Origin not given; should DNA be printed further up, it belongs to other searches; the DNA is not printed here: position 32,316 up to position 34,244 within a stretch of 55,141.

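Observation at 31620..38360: LysR-linked operon coupling a PaaK-type adenylating enzyme to a four-domain rhodanese, with a DszC-like oxygenase, a flavin reductase and an amidohydrolase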

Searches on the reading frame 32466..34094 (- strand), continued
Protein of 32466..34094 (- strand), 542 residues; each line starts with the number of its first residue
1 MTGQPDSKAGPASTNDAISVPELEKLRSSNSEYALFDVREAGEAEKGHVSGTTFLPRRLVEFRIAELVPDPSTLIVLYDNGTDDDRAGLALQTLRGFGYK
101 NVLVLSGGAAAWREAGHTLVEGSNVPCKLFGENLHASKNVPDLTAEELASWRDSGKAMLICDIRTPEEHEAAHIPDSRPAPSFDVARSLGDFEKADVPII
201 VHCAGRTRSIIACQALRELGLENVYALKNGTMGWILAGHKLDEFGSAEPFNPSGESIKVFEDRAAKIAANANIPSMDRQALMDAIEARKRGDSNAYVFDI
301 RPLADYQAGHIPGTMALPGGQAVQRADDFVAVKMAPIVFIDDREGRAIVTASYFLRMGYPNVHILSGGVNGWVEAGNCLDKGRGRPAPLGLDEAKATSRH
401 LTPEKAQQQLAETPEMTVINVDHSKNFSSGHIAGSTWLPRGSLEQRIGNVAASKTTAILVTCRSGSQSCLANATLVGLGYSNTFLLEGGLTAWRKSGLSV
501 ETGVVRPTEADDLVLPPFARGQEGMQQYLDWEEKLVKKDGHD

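Call 73: search_protein_families(library=ncbifam, proteins=[L060:11779-12975:+, L060:12989-14128:+, L060:14177-14767:-, L060:7827-9572:-, L047:11763-12983:+, L047:12996-14132:+], max_evalue=1e-10)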
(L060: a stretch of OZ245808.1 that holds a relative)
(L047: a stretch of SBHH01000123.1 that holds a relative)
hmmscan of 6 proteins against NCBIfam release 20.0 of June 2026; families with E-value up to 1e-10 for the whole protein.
L060:11779-12975:+ (398 aa): 13 families
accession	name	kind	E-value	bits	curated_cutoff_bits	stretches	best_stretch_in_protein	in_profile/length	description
TIGR03204.1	pimC_large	equivalog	7.5e-153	509.1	623.85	1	2-398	1-395/395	pimeloyl-CoA dehydrogenase large subunit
NF042972.1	AcrlCoAredClosAcrC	equivalog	1.8e-40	138.8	640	1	1-342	1-341/378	acryloyl-CoA reductase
NF043006.1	CyhCrbnylCoADH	equivalog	2e-31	109.4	650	1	48-276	42-273/380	cyclohexane-1-carbonyl-CoA dehydrogenase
TIGR03207.1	cyc_hxne_CoA_dh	equivalog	3.9e-28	98.2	575.35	1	10-320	6-315/372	cyclohexanecarboxyl-CoA dehydrogenase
NF045552.1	GlutCoADH_Des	equivalog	4.5e-28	98.5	470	1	1-249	1-248/387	glutaryl-CoA dehydrogenase Acd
NF008997.0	PRK12341.1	equivalog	7.8e-26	91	537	1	1-237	1-234/382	acyl-CoA dehydrogenase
NF058590.1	AcCoDHFadEBacil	equivalog_domain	1.2e-25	90.1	600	1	5-335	21-347/586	acyl-CoA dehydrogenase FadE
NF045652.1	ProlPCPDhRedW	equivalog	1.3e-25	90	650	1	13-260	8-257/376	L-prolyl-[peptidyl-carrier protein] dehydrogenase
NF053553.1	prodigi_MBC_PigA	equivalog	3e-25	89.2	500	1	1-235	1-235/381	prodigiosin MBC biosynthesis dehydrogenase PigA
NF002885.1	PRK03354.1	equivalog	3.3e-15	56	540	1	1-249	1-243/378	crotonobetainyl-CoA dehydrogenase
NF052270.1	Staph_DH_FadE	equivalog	7.1e-15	54.6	600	1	101-231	117-246/400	acyl-CoA dehydrogenase FadE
NF042439.1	SulpropCoADesulf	equivalog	1.4e-14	53.7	600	1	46-200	29-185/379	3-sulfinopropanoyl-CoA desulfinase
TIGR03203.1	pimD_small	equivalog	2.8e-12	46.4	652.7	1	2-246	1-241/378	pimeloyl-CoA dehydrogenase small subunit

L060:12989-14128:+ (379 aa): 16 families
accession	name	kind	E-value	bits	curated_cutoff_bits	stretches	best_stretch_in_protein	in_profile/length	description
TIGR03203.1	pimD_small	equivalog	2.6e-137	458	652.7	1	2-375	1-374/378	pimeloyl-CoA dehydrogenase small subunit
NF042972.1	AcrlCoAredClosAcrC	equivalog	4.8e-53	180.2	640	1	1-360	1-359/378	acryloyl-CoA reductase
NF053553.1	prodigi_MBC_PigA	equivalog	6e-51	173.7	500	1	1-350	1-352/381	prodigiosin MBC biosynthesis dehydrogenase PigA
NF045652.1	ProlPCPDhRedW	equivalog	8.2e-47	159.8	650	1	10-345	5-342/376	L-prolyl-[peptidyl-carrier protein] dehydrogenase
NF045552.1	GlutCoADH_Des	equivalog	9.3e-44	150.2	470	1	1-367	1-369/387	glutaryl-CoA dehydrogenase Acd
NF008997.0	PRK12341.1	equivalog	7.1e-43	147.1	537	1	1-358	1-357/382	acyl-CoA dehydrogenase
NF058590.1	AcCoDHFadEBacil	equivalog_domain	1.2e-37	129.7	600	1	4-354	20-387/586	acyl-CoA dehydrogenase FadE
NF043006.1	CyhCrbnylCoADH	equivalog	3.3e-35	121.8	650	1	7-355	6-353/380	cyclohexane-1-carbonyl-CoA dehydrogenase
NF050027.1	acylCoADhIpdE2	equivalog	5.5e-35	121.3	450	1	228-372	168-305/311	acyl-CoA dehydrogenase IpdE2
NF002885.1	PRK03354.1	equivalog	1.1e-33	116.8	540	1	1-366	1-361/378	crotonobetainyl-CoA dehydrogenase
NF042439.1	SulpropCoADesulf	equivalog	1.6e-32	112.7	600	1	30-349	14-342/379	3-sulfinopropanoyl-CoA desulfinase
TIGR03207.1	cyc_hxne_CoA_dh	equivalog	1.2e-29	103.2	575.35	1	5-296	1-293/372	cyclohexanecarboxyl-CoA dehydrogenase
TIGR03204.1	pimC_large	equivalog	2.8e-28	98.9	623.85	1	2-227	1-230/395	pimeloyl-CoA dehydrogenase large subunit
NF052270.1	Staph_DH_FadE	equivalog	3.4e-24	85.3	600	1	99-355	118-371/400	acyl-CoA dehydrogenase FadE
NF049984.1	Rv1679_FadE16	equivalog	2.2e-16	60.1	600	1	30-354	16-342/371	Rv1679 family acyl-CoA dehydrogenase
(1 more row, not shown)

L060:14177-14767:- (196 aa): 5 families
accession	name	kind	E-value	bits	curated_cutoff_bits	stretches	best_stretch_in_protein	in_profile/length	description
NF003300.0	PRK04296.1-5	equivalog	6e-92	306.8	195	1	1-189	1-190/194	thymidine kinase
NF003298.0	PRK04296.1-3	equivalog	1.8e-90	302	375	1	1-189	1-189/205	thymidine kinase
NF003299.0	PRK04296.1-4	equivalog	7.6e-68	228.1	284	1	1-188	1-186/191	thymidine kinase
NF003297.0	PRK04296.1-2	equivalog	4.9e-46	157.1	252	1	1-193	1-200/216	thymidine kinase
NF003296.0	PRK04296.1-1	equivalog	4.1e-29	102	183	1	10-190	16-191/195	thymidine kinase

L060:7827-9572:- (581 aa): 23 families
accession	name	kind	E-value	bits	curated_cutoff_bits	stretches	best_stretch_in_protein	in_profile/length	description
NF006111.0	PRK08262.1-1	equivalog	4.9e-162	540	825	1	95-581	6-493/493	M20 family peptidase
NF006113.0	PRK08262.1-4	equivalog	1e-157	525.9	503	1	94-579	13-505/510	M20 family peptidase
NF006112.0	PRK08262.1-3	equivalog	2e-124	415.9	510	1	97-579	4-489/492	M20 family peptidase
NF006596.0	PRK09133.1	subfamily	1.9e-63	214.7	349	1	135-579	33-470/474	hypothetical protein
NF005913.0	PRK07906.1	subfamily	1.1e-54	185.8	382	1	190-564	64-427/442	hypothetical protein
TIGR01880.1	Ac-peptdase-euk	subfamily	5.8e-37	127.3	338.6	1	172-375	36-230/401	N-acyl-aliphatic-L-amino acid amidohydrolase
TIGR01910.1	DapE-ArgE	subfamily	1e-25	90.8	217.6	1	208-373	65-214/373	ArgE/DapE family deacylase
NF009557.0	PRK13009.1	equivalog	4.6e-23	82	284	1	194-374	48-218/377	succinyl-diaminopimelate desuccinylase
NF006365.0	PRK08588.1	subfamily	5e-22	78.7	289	1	209-577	65-378/383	succinyl-diaminopimelate desuccinylase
NF005710.0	PRK07522.1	subfamily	3e-21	76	412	1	193-378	55-223/391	acetylornithine deacetylase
NF006399.0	PRK08651.1-2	equivalog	7.4e-21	74.6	381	1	197-574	57-399/405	succinyl-diaminopimelate desuccinylase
TIGR01246.1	dapE_proteo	equivalog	5.4e-19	68.4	361.8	1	189-368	37-208/370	succinyl-diaminopimelate desuccinylase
NF010589.0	PRK13983.1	equivalog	8e-18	64.5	333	1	198-364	77-231/409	M20 family metallo-hydrolase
TIGR01892.1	AcOrn-deacetyl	equivalog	3.4e-17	62.5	297.7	1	185-389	37-220/365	acetylornithine deacetylase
NF006400.0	PRK08651.1-3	equivalog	4.2e-15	55.4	374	0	213-296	89-169/410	succinyl-diaminopimelate desuccinylase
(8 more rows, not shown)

L047:11763-12983:+ (406 aa): 13 families
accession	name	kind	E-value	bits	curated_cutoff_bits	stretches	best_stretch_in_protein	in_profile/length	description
TIGR03204.1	pimC_large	equivalog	2.9e-153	510.4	623.85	1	10-406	1-395/395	pimeloyl-CoA dehydrogenase large subunit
NF042972.1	AcrlCoAredClosAcrC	equivalog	2.4e-42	145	640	1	9-350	1-341/378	acryloyl-CoA reductase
NF043006.1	CyhCrbnylCoADH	equivalog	1.7e-33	116.2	650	1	56-351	42-341/380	cyclohexane-1-carbonyl-CoA dehydrogenase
NF045552.1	GlutCoADH_Des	equivalog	4.5e-29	101.8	470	1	9-242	1-233/387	glutaryl-CoA dehydrogenase Acd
TIGR03207.1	cyc_hxne_CoA_dh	equivalog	8.7e-29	100.4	575.35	1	15-252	3-244/372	cyclohexanecarboxyl-CoA dehydrogenase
NF058590.1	AcCoDHFadEBacil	equivalog_domain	3.5e-28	98.5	600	1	12-404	20-411/586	acyl-CoA dehydrogenase FadE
NF045652.1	ProlPCPDhRedW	equivalog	2.2e-27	95.9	650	1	19-255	6-242/376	L-prolyl-[peptidyl-carrier protein] dehydrogenase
NF053553.1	prodigi_MBC_PigA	equivalog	2.6e-27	95.9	500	1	9-241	1-233/381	prodigiosin MBC biosynthesis dehydrogenase PigA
NF008997.0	PRK12341.1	equivalog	1.3e-25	90.3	537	1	9-245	1-234/382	acyl-CoA dehydrogenase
NF042439.1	SulpropCoADesulf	equivalog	1.5e-17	63.4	600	1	54-236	27-215/379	3-sulfinopropanoyl-CoA desulfinase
NF002885.1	PRK03354.1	equivalog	6.7e-17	61.6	540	1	9-257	1-243/378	crotonobetainyl-CoA dehydrogenase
NF052270.1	Staph_DH_FadE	equivalog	3.6e-16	58.9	600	1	86-261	92-267/400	acyl-CoA dehydrogenase FadE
TIGR03203.1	pimD_small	equivalog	2.8e-11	43.1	652.7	1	11-254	2-241/378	pimeloyl-CoA dehydrogenase small subunit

L047:12996-14132:+ (378 aa): 16 families
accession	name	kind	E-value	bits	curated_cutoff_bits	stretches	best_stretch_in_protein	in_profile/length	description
TIGR03203.1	pimD_small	equivalog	9.7e-139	462.6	652.7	1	2-374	1-373/378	pimeloyl-CoA dehydrogenase small subunit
NF042972.1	AcrlCoAredClosAcrC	equivalog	4e-53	180.4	640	1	1-355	1-354/378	acryloyl-CoA reductase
NF053553.1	prodigi_MBC_PigA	equivalog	3e-51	174.7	500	1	1-350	1-352/381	prodigiosin MBC biosynthesis dehydrogenase PigA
NF045652.1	ProlPCPDhRedW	equivalog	6.8e-48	163.4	650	1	11-345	6-342/376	L-prolyl-[peptidyl-carrier protein] dehydrogenase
NF008997.0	PRK12341.1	equivalog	4.3e-40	137.9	537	1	1-358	1-357/382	acyl-CoA dehydrogenase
NF045552.1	GlutCoADH_Des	equivalog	5.3e-39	134.5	470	1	1-366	1-368/387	glutaryl-CoA dehydrogenase Acd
NF050027.1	acylCoADhIpdE2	equivalog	6.9e-37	127.6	450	1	236-372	176-305/311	acyl-CoA dehydrogenase IpdE2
TIGR03207.1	cyc_hxne_CoA_dh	equivalog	1.8e-32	112.5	575.35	1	5-344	1-339/372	cyclohexanecarboxyl-CoA dehydrogenase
NF042439.1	SulpropCoADesulf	equivalog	2.1e-32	112.3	600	1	27-349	13-342/379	3-sulfinopropanoyl-CoA desulfinase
NF058590.1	AcCoDHFadEBacil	equivalog_domain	2.9e-32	112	600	1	4-363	20-395/586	acyl-CoA dehydrogenase FadE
NF043006.1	CyhCrbnylCoADH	equivalog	1.2e-31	110.1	650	1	7-355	6-353/380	cyclohexane-1-carbonyl-CoA dehydrogenase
NF002885.1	PRK03354.1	equivalog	3.9e-31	108.4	540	1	1-366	1-361/378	crotonobetainyl-CoA dehydrogenase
NF052270.1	Staph_DH_FadE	equivalog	4.7e-25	88.1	600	1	100-355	119-371/400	acyl-CoA dehydrogenase FadE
TIGR03204.1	pimC_large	equivalog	4.3e-24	85.1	623.85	1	2-231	1-234/395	pimeloyl-CoA dehydrogenase large subunit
NF037942.1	ac_ACP_DH_MbtN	equivalog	2.1e-13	49.8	700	1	100-357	90-345/376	mycobactin biosynthesis acyl-ACP dehydrogenase MbtN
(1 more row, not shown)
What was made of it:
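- Tried and rejected: They are PimC/PimD-like (call 73).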

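Call 90: search_protein_representatives(protein=window:32466-34094:-)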
Query: 542 residues. Proteins with E-value up to 0.001 (for the whole library): 12853; up to 1e-10: 1684; up to 1e-30: 565. The best 150 are listed.
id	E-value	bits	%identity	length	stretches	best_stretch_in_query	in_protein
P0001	0.0e+00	1183.3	96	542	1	1-542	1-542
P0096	1.2e-132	459.6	45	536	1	18-536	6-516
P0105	2.5e-131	455.2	42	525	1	19-535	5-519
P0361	1.2e-125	436.5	42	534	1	18-536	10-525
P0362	1.5e-125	436.2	45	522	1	17-537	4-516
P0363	1.1e-120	420.1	42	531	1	17-536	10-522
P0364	2.3e-119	415.7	44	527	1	32-535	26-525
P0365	2.4e-119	415.7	43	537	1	32-538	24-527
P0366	4.2e-119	414.9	45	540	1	32-536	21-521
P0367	2.1e-118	412.6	42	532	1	16-538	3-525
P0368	2.4e-113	395.9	41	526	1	17-536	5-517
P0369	3.1e-110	385.6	40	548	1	18-536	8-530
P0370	3.6e-105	368.9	41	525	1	31-537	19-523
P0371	4.5e-103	362.0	41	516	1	28-535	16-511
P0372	1.8e-101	356.7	44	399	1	140-541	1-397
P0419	2.7e-73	263.7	37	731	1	9-538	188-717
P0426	1.1e-71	258.4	35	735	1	22-537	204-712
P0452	6.7e-67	242.6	34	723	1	13-537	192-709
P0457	3.7e-66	240.2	35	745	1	22-537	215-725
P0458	3.9e-66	240.1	35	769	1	23-537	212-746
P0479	1.7e-63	231.4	32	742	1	15-536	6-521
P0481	2.2e-63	231.0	34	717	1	11-535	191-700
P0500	1.5e-61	225.0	39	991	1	89-428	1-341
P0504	3.0e-61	224.0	37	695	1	27-538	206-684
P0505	3.1e-61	223.9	33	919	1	20-536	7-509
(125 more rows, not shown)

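Call 91: search_protein_families(library=pfam, proteins=[P0419, P0426, P0452, P0458, P0481, P0504, P0479, P0505, P0500, P0457], max_evalue=0.01)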
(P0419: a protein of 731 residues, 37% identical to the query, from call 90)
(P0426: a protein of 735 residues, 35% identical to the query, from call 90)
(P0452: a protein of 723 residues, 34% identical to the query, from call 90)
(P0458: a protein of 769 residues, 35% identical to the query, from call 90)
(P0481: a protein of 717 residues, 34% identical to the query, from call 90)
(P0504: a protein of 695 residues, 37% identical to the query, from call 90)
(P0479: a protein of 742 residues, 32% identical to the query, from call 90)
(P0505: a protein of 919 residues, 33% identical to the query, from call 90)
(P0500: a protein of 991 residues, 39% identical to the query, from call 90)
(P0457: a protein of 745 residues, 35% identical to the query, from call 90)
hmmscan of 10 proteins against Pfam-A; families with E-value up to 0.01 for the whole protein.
P0419 (731 aa): 1 family
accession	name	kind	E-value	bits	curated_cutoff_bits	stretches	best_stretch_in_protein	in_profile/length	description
PF00581.25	Rhodanese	-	9e-44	148.5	22.2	4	328-420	2-100/102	Rhodanese-like domain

P0426 (735 aa): 1 family
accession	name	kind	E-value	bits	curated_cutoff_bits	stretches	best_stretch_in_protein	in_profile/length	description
PF00581.25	Rhodanese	-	5.1e-49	165.4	22.2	4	466-546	4-92/102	Rhodanese-like domain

P0452 (723 aa): 1 family
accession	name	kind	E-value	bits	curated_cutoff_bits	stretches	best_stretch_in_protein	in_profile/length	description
PF00581.25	Rhodanese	-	7.2e-48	161.7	22.2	4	199-293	2-101/102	Rhodanese-like domain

P0458 (769 aa): 1 family
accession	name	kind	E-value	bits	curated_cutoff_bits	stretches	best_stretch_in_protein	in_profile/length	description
PF00581.25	Rhodanese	-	8.7e-47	158.2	22.2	4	486-563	12-96/102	Rhodanese-like domain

P0481 (717 aa): 1 family
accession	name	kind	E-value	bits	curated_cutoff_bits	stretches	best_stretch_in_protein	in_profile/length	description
PF00581.25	Rhodanese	-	5.2e-46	155.7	22.2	4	330-416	8-101/102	Rhodanese-like domain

P0504 (695 aa): 2 families
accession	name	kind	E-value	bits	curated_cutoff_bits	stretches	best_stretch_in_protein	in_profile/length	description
PF00581.25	Rhodanese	-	1.9e-42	144.3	22.2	4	200-291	3-101/102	Rhodanese-like domain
PF03089.20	RAG2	-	0.0049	16.3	21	1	204-287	148-228/339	Recombination activating protein 2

P0479 (742 aa): 1 family
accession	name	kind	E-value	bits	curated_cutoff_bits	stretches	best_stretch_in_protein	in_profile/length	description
PF00581.25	Rhodanese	-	1.3e-44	151.2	22.2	4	11-103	2-101/102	Rhodanese-like domain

P0505 (919 aa): 3 families
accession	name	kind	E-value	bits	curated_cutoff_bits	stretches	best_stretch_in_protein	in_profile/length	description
PF01053.26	Cys_Met_Meta_PP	-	4.6e-101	338.6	27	1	537-914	2-380/381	Cys/Met metabolism PLP-dependent enzyme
PF00581.25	Rhodanese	-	1.9e-47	160.3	22.2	4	130-223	1-100/102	Rhodanese-like domain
PF00266.25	Aminotran_5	-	0.0042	16.5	21.5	1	616-714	72-176/371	Aminotransferase class-V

P0500 (991 aa): 1 family
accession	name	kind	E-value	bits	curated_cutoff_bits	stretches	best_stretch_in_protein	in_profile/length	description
PF00581.25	Rhodanese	-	8.8e-31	106.8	22.2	2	199-287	8-101/102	Rhodanese-like domain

P0457 (745 aa): 1 family
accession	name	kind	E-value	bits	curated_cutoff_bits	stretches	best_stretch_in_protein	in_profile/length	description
PF00581.25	Rhodanese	-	2.8e-36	124.4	22.2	4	213-308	2-101/102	Rhodanese-like domain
